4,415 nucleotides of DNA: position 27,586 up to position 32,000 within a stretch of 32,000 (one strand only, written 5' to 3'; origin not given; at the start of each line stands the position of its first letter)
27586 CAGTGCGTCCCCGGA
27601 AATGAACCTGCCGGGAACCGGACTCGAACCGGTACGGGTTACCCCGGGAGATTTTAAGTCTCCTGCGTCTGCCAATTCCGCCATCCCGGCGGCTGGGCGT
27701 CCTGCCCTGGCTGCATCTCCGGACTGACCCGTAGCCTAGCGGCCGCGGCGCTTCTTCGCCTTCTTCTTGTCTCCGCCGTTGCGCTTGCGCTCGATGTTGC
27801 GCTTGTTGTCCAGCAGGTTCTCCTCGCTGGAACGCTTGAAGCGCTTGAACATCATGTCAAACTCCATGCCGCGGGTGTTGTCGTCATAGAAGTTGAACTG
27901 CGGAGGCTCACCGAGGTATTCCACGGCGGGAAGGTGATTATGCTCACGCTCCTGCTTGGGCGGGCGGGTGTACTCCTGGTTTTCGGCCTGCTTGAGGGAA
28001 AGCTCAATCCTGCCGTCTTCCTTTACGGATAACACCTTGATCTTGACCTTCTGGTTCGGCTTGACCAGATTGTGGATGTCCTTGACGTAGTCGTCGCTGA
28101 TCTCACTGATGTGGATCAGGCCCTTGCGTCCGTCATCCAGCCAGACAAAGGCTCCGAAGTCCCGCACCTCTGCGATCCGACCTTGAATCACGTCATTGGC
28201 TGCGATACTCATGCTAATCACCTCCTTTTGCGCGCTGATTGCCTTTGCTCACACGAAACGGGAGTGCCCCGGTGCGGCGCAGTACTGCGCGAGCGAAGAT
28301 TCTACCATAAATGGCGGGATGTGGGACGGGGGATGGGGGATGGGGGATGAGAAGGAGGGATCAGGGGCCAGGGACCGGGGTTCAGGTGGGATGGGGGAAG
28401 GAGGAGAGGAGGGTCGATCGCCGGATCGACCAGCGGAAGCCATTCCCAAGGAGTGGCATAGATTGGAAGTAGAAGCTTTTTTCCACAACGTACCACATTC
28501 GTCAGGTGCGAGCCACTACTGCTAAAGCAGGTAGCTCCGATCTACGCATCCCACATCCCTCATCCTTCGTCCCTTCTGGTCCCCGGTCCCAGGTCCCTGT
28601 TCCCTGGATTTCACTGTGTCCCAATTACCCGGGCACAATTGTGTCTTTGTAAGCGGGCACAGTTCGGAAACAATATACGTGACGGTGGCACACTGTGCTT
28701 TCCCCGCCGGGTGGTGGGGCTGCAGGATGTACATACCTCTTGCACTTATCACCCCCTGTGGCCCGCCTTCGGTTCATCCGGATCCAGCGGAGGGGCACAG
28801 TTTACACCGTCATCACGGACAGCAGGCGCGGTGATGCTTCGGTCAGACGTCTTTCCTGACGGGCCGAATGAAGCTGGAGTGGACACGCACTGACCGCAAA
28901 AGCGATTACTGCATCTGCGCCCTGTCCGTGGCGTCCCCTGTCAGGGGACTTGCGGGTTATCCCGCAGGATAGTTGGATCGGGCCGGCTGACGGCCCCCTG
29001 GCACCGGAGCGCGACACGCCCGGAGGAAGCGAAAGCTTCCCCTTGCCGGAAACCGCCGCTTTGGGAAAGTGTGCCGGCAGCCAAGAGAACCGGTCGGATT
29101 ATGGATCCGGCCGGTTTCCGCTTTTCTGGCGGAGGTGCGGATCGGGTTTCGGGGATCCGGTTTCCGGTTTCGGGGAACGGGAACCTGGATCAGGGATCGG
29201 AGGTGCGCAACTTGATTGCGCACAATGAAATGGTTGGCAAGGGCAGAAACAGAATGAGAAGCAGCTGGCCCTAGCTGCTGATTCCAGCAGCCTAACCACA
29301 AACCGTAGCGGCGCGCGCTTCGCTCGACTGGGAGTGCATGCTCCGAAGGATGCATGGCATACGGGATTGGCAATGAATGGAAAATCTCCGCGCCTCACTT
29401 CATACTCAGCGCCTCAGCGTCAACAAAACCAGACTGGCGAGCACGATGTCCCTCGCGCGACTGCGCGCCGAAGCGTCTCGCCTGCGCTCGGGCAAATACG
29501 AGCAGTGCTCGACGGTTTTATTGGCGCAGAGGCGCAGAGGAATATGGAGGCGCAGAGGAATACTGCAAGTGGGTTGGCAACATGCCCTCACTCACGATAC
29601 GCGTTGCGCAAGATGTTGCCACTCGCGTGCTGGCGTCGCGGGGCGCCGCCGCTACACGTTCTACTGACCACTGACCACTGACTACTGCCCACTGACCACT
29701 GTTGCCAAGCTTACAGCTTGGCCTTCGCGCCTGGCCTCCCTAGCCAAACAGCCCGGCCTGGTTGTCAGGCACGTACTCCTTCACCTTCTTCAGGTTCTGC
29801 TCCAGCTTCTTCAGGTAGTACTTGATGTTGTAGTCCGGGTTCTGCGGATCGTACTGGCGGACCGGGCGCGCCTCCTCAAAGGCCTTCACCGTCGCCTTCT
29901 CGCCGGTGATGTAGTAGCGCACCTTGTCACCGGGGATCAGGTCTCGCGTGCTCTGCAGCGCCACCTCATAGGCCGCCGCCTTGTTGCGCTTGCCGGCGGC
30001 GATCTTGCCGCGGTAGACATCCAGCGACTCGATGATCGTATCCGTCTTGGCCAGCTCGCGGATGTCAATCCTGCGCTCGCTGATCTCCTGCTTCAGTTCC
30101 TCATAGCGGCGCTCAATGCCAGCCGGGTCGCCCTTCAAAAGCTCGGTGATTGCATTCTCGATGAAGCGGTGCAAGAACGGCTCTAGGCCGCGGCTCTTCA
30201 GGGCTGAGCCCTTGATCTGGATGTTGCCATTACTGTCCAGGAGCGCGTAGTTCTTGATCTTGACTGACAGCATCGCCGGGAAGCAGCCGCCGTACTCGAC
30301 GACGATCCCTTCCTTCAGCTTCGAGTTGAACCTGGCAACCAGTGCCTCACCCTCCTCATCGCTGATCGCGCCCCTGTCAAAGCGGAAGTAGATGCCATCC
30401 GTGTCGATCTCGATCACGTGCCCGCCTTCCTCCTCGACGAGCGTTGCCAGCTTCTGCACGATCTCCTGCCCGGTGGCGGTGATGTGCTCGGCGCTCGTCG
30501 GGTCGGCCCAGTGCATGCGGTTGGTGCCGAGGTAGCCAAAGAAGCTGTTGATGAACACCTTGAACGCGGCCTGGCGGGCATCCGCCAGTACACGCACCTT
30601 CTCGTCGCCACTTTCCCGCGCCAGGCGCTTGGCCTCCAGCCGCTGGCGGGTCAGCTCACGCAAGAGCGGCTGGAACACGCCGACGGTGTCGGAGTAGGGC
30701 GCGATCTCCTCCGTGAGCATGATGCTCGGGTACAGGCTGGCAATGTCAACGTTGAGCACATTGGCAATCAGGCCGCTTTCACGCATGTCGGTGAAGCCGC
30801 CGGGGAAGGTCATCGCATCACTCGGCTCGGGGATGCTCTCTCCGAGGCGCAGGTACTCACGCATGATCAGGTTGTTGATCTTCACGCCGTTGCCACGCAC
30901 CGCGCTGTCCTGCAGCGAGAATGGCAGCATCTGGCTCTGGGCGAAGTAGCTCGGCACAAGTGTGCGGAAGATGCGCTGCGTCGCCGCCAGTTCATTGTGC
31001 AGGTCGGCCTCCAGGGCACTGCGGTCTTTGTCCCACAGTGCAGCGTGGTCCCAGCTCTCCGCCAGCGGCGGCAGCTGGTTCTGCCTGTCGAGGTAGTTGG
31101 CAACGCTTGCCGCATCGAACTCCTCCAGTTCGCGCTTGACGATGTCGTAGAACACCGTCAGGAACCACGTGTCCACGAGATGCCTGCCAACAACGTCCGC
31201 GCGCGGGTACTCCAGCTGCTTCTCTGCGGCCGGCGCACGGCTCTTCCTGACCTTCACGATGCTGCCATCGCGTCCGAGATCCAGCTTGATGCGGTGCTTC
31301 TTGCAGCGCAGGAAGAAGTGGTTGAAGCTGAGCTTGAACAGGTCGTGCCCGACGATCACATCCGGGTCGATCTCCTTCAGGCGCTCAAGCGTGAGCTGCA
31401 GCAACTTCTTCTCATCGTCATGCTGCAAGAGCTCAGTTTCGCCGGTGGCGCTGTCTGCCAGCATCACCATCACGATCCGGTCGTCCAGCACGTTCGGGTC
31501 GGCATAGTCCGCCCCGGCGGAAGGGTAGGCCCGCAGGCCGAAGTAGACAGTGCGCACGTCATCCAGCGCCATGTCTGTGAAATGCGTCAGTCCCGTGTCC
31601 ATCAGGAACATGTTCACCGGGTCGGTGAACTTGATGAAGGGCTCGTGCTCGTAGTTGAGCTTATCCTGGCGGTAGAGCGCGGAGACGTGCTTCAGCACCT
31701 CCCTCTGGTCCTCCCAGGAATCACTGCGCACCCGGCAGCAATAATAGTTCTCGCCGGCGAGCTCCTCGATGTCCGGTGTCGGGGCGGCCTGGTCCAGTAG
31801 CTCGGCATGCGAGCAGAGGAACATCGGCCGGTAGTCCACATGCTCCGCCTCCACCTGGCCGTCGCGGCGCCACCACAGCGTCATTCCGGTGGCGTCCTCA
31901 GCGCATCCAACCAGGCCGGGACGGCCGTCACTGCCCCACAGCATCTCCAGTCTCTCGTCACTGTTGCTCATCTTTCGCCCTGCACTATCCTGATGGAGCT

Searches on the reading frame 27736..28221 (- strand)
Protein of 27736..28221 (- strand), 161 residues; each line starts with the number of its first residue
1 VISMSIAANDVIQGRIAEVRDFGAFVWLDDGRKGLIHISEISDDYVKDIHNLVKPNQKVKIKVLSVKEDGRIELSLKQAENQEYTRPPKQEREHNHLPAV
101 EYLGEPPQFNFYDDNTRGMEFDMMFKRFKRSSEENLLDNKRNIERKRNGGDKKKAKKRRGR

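Call 9: search_protein_families(library=pfam, proteins=[window:27736-28221:-])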
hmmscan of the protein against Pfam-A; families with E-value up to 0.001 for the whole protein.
window:27736-28221:- (161 aa): 2 families
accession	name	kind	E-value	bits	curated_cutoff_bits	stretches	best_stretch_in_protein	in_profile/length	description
PF00575.29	S1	-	1.5e-16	61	22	1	7-77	3-74/74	S1 RNA binding domain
PF23459.1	S1_RRP5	-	6.4e-06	27.1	27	1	11-76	6-72/72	RRP5 S1 domain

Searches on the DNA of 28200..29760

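Call 55: search_rna_families(source=window, start=28200, end=29760, threshold=evalue, max_evalue=1)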
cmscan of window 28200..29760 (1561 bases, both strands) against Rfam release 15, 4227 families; matches with E-value up to 1: 0.
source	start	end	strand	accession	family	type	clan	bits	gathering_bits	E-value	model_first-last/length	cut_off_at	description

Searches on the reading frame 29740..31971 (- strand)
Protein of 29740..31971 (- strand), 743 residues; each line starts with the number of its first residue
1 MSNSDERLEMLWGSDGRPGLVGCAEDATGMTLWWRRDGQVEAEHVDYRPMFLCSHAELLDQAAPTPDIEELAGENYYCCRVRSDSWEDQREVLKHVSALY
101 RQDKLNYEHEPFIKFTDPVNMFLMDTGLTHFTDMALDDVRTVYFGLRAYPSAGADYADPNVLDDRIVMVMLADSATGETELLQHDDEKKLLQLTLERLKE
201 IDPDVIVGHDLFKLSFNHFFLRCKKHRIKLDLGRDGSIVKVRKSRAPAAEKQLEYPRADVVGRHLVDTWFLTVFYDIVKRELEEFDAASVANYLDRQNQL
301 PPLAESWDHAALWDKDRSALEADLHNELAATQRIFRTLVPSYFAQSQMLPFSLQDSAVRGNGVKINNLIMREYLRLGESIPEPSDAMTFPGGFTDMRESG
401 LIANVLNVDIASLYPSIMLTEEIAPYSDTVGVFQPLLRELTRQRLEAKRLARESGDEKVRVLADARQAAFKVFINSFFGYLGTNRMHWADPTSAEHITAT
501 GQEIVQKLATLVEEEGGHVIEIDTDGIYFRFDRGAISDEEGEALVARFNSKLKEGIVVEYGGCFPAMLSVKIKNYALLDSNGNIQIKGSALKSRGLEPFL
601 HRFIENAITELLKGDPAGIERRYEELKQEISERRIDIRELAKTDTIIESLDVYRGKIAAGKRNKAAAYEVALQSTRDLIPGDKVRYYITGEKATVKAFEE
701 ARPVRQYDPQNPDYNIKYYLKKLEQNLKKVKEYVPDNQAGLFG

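Call 9: search_protein_families(library=pfam, proteins=[window:29740-31971:-])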
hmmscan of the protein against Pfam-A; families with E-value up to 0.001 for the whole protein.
window:29740-31971:- (743 aa): 2 families
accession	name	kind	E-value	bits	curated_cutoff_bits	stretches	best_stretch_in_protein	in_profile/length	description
PF00136.26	DNA_pol_B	-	2.1e-24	86.6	23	1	429-730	116-449/453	DNA polymerase family B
PF03104.25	DNA_pol_B_exo1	-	0.00057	19.8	23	1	177-216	133-172/242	DNA polymerase family B, exonuclease domain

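Call 29: find_encoding_contigs(protein=window:29740-31971:-, flank=10000, max_places=6)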
Protein window:29740-31971:- (743 aa): 5 contigs read that carry it; 3 places shown.
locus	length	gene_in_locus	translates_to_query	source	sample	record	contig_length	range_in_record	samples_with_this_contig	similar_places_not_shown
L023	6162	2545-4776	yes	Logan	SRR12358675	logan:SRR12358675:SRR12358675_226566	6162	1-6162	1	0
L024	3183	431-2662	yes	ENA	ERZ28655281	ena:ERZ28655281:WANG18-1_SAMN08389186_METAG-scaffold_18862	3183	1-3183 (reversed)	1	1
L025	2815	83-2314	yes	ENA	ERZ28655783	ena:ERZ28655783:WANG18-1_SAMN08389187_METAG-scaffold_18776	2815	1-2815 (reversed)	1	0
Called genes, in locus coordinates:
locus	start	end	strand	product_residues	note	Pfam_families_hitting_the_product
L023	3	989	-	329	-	?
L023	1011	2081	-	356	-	-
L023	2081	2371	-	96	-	PF01386:Ribosomal_L25p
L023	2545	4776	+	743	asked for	PF00136:DNA_pol_B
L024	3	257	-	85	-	?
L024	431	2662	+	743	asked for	PF00136:DNA_pol_B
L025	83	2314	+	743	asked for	PF00136:DNA_pol_B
